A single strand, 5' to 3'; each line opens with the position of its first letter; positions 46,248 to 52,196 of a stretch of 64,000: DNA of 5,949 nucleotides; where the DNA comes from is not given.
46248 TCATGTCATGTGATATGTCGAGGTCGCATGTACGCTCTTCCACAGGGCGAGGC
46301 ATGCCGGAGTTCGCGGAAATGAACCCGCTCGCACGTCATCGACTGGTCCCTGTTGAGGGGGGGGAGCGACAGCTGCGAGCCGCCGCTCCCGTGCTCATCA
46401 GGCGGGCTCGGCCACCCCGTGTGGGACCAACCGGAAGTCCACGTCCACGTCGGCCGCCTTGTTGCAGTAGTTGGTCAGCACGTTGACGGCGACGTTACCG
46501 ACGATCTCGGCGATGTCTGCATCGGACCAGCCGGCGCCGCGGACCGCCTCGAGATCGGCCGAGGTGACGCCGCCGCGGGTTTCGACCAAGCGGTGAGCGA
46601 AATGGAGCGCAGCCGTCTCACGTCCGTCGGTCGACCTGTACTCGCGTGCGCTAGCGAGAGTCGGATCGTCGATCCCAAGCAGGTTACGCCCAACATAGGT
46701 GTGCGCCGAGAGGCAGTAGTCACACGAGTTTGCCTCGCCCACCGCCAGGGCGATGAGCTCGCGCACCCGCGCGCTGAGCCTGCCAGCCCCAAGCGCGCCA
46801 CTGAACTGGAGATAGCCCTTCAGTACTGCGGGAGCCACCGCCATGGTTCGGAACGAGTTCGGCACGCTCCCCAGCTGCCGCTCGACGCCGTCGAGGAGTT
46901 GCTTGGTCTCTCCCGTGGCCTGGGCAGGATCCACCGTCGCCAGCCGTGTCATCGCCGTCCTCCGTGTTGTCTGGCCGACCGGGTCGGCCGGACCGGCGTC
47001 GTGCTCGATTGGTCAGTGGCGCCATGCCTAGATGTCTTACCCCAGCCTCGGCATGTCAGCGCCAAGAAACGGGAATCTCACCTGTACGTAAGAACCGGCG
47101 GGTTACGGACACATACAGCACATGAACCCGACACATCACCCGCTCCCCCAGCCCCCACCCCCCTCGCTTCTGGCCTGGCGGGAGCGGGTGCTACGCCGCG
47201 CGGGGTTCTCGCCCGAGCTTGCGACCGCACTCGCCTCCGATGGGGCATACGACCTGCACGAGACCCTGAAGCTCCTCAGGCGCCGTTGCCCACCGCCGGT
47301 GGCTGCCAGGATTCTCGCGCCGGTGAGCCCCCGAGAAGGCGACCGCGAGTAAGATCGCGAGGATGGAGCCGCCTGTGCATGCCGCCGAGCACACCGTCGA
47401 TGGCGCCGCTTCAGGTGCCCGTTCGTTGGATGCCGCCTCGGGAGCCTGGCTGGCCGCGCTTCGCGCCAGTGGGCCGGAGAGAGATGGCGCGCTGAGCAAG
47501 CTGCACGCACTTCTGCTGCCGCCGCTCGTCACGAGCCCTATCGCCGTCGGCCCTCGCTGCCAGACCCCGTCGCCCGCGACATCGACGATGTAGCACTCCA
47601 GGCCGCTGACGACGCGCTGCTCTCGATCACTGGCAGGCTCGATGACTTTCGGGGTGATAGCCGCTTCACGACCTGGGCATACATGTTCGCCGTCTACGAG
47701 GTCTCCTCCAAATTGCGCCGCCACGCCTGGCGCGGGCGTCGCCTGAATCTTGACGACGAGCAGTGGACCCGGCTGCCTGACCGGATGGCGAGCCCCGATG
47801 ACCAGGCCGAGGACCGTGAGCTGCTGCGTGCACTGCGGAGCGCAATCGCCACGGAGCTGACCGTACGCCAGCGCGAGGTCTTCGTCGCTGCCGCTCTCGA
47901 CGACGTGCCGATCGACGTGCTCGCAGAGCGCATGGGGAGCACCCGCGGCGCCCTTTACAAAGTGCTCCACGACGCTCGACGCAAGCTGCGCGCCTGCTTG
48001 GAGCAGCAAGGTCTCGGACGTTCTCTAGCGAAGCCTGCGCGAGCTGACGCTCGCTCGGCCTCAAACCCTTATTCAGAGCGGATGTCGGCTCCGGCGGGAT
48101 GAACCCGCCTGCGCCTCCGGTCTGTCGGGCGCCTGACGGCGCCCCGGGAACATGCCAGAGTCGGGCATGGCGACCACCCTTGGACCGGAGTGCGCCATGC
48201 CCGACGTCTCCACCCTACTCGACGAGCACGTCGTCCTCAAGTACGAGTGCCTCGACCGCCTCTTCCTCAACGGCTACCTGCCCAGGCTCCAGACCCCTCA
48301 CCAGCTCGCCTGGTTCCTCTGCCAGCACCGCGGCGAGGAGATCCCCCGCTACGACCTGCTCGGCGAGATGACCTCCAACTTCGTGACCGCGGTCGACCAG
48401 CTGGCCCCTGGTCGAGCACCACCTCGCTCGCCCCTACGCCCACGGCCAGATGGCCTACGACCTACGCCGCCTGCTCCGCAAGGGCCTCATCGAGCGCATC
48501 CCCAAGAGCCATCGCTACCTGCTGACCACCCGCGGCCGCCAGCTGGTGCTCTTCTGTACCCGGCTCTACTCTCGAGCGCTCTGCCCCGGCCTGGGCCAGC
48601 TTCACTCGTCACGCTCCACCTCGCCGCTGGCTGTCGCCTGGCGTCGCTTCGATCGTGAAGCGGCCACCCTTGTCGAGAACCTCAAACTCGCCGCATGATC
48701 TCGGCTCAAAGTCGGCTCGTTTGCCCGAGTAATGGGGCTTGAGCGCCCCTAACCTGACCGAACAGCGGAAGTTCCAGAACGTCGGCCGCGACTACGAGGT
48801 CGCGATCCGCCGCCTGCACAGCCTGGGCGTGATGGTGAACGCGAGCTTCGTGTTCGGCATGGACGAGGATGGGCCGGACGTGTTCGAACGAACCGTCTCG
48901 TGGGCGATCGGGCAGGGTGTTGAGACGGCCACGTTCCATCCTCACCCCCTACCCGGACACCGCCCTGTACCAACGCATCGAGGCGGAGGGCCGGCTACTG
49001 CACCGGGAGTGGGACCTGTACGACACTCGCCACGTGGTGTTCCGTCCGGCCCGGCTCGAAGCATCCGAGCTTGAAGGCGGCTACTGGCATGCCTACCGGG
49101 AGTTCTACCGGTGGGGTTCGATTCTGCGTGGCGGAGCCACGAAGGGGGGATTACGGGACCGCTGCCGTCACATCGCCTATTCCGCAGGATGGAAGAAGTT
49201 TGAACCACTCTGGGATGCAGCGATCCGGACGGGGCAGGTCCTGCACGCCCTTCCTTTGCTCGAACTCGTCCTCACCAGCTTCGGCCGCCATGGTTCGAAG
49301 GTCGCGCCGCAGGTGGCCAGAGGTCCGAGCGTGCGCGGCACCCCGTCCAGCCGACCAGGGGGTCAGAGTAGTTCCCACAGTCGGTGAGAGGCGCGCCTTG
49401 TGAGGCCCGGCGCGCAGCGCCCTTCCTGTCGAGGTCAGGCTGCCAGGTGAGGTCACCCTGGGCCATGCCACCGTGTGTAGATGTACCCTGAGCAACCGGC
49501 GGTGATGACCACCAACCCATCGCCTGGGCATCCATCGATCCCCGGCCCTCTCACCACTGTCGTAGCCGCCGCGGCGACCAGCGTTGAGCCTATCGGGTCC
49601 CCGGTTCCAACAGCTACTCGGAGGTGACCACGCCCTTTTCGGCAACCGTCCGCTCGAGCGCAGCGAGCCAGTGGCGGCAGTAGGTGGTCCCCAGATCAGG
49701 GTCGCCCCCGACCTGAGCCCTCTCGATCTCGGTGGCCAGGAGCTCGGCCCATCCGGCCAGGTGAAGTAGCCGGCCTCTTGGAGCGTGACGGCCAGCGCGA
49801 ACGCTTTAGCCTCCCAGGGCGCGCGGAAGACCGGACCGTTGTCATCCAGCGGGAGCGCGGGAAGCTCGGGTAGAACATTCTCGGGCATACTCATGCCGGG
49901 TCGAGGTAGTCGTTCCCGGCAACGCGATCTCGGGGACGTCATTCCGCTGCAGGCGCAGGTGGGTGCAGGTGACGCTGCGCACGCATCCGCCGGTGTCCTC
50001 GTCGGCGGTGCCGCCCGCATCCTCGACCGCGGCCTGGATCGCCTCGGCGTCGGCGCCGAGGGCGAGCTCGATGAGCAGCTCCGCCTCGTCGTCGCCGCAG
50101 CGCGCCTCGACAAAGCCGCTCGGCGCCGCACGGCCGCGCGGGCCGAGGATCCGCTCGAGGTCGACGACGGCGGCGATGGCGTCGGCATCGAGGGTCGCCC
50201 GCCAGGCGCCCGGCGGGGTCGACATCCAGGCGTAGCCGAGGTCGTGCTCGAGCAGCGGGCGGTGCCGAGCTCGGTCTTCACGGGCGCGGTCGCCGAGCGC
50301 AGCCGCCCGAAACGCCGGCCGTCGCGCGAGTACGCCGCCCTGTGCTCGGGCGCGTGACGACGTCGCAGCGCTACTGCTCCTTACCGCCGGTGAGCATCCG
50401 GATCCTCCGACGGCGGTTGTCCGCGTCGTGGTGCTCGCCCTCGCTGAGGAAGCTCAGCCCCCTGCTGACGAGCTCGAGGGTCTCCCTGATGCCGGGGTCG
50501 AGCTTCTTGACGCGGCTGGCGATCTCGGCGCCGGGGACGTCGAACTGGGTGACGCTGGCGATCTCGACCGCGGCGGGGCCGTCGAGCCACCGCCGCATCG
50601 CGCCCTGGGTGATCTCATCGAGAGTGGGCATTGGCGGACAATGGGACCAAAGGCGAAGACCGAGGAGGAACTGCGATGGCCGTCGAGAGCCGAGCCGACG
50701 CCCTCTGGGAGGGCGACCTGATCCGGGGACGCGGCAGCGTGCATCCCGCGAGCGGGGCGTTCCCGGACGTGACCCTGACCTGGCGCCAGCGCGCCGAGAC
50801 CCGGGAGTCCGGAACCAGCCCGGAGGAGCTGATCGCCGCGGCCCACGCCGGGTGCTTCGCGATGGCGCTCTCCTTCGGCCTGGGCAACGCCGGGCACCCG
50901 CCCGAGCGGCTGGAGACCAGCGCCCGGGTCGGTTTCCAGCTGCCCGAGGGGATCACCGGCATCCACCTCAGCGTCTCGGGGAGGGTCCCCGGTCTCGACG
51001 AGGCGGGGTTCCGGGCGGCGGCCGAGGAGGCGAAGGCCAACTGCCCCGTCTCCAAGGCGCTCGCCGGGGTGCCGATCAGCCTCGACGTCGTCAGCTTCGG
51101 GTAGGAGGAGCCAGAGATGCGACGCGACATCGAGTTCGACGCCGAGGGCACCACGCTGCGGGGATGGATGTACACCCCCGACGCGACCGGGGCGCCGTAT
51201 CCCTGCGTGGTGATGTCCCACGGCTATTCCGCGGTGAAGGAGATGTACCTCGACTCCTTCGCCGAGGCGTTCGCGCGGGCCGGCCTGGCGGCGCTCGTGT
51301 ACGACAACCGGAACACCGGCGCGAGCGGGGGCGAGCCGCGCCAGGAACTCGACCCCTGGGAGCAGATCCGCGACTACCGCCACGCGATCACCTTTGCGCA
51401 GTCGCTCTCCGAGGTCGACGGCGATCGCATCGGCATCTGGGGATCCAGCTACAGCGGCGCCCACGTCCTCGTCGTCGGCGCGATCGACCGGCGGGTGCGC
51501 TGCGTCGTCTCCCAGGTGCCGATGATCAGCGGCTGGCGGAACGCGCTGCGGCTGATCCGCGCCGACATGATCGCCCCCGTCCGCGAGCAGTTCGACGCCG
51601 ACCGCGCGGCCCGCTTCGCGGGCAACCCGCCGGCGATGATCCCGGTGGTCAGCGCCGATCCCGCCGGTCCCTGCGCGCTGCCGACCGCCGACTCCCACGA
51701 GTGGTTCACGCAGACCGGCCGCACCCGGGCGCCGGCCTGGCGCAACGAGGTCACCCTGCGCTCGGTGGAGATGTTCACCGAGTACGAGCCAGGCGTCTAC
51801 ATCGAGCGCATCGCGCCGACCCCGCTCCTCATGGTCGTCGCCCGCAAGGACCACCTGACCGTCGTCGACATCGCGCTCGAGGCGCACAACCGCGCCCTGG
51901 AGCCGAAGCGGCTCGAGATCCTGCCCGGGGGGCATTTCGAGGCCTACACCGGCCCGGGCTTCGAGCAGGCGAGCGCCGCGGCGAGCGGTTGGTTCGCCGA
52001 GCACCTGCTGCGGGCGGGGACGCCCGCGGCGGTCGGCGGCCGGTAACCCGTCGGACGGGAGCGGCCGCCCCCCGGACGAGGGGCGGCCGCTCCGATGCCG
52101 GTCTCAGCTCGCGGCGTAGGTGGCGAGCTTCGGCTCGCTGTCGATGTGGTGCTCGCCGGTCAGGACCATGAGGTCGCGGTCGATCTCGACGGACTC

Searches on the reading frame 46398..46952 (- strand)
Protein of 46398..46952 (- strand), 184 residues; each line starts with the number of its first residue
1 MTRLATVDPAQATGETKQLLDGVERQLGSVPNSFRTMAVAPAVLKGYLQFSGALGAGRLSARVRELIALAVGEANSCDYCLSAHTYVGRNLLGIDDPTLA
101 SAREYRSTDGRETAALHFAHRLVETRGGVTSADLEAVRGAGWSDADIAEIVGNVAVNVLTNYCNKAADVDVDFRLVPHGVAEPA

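Call 28: search_protein_families(library=pfam, proteins=[window:46398-46952:-], max_evalue=0.001)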
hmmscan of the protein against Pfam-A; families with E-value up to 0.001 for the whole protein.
window:46398-46952:- (184 aa): 1 family
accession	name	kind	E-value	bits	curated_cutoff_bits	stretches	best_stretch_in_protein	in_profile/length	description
PF02627.25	CMD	-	3.6e-12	46.5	23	1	41-90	1-51/84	Carboxymuconolactone decarboxylase family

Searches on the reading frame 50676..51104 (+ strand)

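Call 69: search_protein_families(library=pfam, proteins=[window:50676-51104:+], max_evalue=0.001)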
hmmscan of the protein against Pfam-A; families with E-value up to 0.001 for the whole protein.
window:50676-51104:+ (142 aa): 1 family
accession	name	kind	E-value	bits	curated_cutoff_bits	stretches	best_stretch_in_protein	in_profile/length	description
PF02566.24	OsmC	-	1.1e-17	64.7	27.5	1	44-136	3-99/100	OsmC-like protein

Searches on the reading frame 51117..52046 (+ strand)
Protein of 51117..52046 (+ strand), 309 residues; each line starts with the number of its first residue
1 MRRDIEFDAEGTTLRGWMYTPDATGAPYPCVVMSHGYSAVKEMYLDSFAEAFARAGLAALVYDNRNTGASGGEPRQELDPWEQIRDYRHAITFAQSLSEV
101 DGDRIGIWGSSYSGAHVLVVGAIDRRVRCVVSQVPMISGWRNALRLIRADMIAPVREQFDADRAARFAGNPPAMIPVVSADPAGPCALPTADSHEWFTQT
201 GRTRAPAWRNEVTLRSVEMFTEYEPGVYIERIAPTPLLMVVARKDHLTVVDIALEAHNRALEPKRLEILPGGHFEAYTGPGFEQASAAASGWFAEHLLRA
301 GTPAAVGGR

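Call 28: search_protein_families(library=pfam, proteins=[window:51117-52046:+], max_evalue=0.001)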
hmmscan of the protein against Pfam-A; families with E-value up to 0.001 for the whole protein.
window:51117-52046:+ (309 aa): 8 families
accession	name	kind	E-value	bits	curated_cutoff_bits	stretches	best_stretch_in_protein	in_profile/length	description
PF02129.25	Peptidase_S15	-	4.5e-14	53.2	23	1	11-273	2-260/262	X-Pro dipeptidyl-peptidase (S15 family)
PF05448.18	AXE1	-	7.9e-14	51.6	21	1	86-148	159-221/321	Acetyl xylan esterase (AXE1)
PF00561.26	Abhydrolase_1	-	1.4e-09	38.5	25.8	1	30-276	2-241/245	alpha/beta hydrolase fold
PF12146.15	Hydrolase_4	-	3.7e-07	30.1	27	1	29-142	5-116/239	Serine aminopeptidase, S33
PF00326.27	Peptidase_S9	-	4.8e-05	23.4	22.6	1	52-137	10-99/213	Prolyl oligopeptidase family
PF20434.5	BD-FAE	-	0.0001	22.3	26.8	1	18-247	3-202/215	BD-FAE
PF06500.17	FrsA-like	-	0.00039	19.8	22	1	4-136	170-299/414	Esterase FrsA-like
PF22244.2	GCE_fung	-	0.00073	19.9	27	0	97-139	99-141/231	Glucuronyl esterase, fungi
